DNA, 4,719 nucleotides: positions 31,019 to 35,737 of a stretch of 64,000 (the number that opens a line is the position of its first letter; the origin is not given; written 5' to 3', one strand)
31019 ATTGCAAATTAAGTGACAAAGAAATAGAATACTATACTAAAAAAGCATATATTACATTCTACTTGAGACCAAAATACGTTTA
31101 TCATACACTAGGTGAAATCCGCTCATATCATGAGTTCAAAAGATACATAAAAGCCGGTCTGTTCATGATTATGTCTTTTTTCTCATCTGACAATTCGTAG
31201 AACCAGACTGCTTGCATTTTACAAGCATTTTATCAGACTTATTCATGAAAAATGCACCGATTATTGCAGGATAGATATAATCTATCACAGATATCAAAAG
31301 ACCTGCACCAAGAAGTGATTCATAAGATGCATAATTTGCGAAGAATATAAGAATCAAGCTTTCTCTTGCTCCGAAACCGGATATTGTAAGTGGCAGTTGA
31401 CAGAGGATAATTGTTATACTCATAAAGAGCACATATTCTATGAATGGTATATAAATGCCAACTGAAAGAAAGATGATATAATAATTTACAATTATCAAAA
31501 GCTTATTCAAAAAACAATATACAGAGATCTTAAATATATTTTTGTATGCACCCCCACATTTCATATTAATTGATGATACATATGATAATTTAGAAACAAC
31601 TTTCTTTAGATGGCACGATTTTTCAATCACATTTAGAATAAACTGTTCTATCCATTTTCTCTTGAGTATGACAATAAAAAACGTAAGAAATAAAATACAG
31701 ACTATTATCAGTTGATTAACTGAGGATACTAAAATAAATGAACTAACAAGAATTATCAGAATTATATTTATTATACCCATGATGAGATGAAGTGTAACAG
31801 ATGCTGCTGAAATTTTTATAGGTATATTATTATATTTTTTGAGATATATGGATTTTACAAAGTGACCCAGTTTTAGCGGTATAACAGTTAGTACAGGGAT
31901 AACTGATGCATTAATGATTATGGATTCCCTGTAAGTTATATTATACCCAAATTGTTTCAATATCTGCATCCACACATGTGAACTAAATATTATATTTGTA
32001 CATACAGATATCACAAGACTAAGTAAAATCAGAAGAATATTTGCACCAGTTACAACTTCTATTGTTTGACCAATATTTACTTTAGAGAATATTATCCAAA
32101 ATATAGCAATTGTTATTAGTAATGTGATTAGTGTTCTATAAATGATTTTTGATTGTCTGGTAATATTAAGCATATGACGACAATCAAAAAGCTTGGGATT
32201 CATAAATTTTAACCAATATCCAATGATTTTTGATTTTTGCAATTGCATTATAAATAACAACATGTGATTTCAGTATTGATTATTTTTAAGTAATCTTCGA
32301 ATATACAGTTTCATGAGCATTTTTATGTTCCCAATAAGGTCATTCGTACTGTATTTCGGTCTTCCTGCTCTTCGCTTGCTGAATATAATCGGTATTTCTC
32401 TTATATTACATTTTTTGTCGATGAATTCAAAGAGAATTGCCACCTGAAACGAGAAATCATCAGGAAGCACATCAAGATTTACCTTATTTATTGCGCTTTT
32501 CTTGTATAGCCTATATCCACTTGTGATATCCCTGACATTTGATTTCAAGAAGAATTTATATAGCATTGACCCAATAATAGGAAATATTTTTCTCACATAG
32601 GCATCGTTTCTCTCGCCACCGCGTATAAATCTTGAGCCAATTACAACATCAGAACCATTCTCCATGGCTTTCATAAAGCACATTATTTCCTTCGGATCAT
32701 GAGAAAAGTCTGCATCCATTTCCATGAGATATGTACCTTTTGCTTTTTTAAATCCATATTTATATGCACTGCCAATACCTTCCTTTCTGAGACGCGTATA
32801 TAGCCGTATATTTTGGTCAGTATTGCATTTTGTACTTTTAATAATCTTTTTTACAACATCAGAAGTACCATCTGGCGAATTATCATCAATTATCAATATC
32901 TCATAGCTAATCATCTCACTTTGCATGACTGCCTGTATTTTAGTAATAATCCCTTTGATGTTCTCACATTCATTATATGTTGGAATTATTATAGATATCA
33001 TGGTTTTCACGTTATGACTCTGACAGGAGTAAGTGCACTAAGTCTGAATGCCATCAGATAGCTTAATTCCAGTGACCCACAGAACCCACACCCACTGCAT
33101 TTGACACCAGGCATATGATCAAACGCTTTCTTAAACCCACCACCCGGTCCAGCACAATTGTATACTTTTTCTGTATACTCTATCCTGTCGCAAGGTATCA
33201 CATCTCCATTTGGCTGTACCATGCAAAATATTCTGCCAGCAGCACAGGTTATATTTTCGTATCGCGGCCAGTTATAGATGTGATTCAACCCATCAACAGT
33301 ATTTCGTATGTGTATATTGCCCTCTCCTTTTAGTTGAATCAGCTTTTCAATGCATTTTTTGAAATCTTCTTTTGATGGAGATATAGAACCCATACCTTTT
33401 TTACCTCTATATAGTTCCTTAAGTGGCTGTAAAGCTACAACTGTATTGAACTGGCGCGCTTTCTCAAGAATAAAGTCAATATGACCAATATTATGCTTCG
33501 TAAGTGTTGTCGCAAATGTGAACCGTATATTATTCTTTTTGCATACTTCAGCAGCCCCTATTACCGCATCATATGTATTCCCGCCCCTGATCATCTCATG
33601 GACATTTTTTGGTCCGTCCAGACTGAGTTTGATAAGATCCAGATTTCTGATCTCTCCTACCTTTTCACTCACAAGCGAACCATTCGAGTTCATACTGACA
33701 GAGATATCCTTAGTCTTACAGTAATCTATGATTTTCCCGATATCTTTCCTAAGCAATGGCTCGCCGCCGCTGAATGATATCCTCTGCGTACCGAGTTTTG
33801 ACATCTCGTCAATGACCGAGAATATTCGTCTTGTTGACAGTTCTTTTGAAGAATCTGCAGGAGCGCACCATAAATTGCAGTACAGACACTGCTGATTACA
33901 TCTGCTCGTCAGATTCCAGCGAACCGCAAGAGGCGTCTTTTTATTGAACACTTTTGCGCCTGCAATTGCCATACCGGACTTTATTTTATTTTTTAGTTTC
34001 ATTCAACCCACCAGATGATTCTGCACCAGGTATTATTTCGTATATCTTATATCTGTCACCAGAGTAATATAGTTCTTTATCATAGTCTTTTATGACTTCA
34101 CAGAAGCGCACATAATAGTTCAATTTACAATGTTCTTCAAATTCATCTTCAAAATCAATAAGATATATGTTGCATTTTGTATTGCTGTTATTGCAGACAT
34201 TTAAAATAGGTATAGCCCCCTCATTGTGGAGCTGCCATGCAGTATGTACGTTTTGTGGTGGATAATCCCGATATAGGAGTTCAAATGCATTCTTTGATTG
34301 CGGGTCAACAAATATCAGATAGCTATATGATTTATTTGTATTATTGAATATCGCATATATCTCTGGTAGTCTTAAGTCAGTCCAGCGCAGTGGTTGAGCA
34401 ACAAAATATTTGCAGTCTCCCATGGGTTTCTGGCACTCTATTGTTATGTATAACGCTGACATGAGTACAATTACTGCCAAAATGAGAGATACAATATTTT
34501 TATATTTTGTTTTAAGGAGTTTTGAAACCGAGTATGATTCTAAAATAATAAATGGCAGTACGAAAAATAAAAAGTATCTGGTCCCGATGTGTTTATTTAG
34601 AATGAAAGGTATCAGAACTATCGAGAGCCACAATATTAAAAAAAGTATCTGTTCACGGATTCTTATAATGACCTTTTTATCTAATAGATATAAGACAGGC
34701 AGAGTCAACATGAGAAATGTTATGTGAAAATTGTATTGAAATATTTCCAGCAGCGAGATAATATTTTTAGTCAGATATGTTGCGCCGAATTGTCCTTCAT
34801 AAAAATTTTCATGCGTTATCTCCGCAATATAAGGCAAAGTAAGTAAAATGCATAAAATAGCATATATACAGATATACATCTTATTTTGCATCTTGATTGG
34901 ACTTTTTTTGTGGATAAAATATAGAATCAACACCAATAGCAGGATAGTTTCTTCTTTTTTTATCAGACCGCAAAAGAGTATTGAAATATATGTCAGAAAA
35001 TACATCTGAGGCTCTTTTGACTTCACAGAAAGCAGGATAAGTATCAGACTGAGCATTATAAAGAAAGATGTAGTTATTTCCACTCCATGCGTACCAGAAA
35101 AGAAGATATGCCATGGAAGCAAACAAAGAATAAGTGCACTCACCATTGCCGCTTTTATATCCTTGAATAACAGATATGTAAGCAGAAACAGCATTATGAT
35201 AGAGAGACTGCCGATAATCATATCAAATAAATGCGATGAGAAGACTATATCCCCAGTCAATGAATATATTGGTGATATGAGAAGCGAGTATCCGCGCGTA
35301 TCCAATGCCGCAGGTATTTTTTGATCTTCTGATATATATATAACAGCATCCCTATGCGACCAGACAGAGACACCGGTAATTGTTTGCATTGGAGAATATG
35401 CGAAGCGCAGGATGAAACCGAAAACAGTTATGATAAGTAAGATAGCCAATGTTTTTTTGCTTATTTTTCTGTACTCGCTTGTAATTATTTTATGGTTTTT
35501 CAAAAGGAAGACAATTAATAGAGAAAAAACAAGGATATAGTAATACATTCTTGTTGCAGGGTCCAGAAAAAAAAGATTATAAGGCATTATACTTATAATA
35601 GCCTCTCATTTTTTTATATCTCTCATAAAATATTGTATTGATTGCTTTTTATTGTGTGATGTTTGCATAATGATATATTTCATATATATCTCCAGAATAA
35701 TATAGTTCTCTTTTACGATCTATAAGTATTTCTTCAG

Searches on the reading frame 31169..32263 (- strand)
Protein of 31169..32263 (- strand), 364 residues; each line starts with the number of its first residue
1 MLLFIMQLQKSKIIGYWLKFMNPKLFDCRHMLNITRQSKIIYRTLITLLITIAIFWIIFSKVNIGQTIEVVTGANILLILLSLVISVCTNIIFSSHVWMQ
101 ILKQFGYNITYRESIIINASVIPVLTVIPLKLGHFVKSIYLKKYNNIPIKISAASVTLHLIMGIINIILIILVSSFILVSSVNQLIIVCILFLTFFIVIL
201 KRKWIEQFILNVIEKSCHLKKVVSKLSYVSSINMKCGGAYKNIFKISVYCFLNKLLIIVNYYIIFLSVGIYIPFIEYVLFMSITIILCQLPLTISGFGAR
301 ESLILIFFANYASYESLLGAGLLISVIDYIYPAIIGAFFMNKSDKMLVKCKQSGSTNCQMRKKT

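Call 15: search_protein_families(library=pfam, proteins=[window:31169-32263:-], max_evalue=0.001)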
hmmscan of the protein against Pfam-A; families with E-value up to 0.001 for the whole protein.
window:31169-32263:- (364 aa): 1 family
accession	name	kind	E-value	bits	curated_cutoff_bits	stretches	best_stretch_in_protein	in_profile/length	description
PF03706.18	LPG_synthase_TM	-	1.7e-25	90.6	33.4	1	45-336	2-302/302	Lysylphosphatidylglycerol synthase TM region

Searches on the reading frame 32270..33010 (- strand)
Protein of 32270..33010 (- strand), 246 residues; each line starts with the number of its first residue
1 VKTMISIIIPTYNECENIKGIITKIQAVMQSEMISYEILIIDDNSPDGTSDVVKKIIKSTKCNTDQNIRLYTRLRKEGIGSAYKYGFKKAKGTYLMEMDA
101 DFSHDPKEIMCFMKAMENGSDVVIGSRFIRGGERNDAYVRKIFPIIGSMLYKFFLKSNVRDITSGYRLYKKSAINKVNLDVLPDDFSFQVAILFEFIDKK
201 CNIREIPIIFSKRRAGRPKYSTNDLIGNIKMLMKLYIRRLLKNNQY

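Call 15: search_protein_families(library=pfam, proteins=[window:32270-33010:-], max_evalue=0.001)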
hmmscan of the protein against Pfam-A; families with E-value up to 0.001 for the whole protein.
window:32270-33010:- (246 aa): 2 families
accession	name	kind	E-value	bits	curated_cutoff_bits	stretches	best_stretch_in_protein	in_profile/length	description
PF00535.33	Glycos_transf_2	-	1.4e-32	113.4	23.3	1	6-176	1-166/168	Glycosyl transferase family 2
PF10111.15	Glyco_tranf_2_2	-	0.00011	22.2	27.3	1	6-103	1-93/276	Glycosyltransferase like family 2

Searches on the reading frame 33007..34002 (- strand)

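Call 15: search_protein_families(library=pfam, proteins=[window:33007-34002:-], max_evalue=0.001)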
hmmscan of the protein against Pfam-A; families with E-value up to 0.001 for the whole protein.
window:33007-34002:- (331 aa): 2 families
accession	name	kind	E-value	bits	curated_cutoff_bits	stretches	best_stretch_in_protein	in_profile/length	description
PF04055.27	Radical_SAM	-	1.4e-24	87.6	29.5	1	30-180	2-164/166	Radical SAM superfamily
PF13353.11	Fer4_12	-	4e-05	24.4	22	1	32-131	12-116/137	4Fe-4S single cluster domain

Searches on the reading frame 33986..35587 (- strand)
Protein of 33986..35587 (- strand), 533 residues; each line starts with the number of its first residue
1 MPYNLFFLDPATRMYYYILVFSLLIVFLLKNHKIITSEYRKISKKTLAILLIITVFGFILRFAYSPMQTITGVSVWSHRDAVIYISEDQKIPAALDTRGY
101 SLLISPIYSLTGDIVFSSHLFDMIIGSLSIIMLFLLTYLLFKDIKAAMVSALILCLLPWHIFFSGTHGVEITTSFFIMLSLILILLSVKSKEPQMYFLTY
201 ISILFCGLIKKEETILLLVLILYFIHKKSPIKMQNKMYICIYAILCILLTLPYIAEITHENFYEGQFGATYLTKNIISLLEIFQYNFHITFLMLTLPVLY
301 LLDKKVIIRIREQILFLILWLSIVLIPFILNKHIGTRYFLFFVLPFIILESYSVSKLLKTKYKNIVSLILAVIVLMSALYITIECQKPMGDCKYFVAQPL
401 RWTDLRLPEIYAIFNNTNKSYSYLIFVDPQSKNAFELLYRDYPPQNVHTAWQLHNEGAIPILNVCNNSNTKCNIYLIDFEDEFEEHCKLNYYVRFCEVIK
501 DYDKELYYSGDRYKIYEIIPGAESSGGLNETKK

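Call 14: search_protein_families(library=pfam, proteins=[window:33986-35587:-], max_evalue=0.001)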
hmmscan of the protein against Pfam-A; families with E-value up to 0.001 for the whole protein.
window:33986-35587:- (533 aa): 2 families
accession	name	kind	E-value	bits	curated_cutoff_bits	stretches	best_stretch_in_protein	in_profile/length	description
PF13231.12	PMT_2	-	2.8e-06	28.1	26.1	1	102-252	8-156/160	Dolichyl-phosphate-mannose-protein mannosyltransferase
PF14897.12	EpsG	-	9.7e-06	25.4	30.1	1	99-383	49-313/326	EpsG family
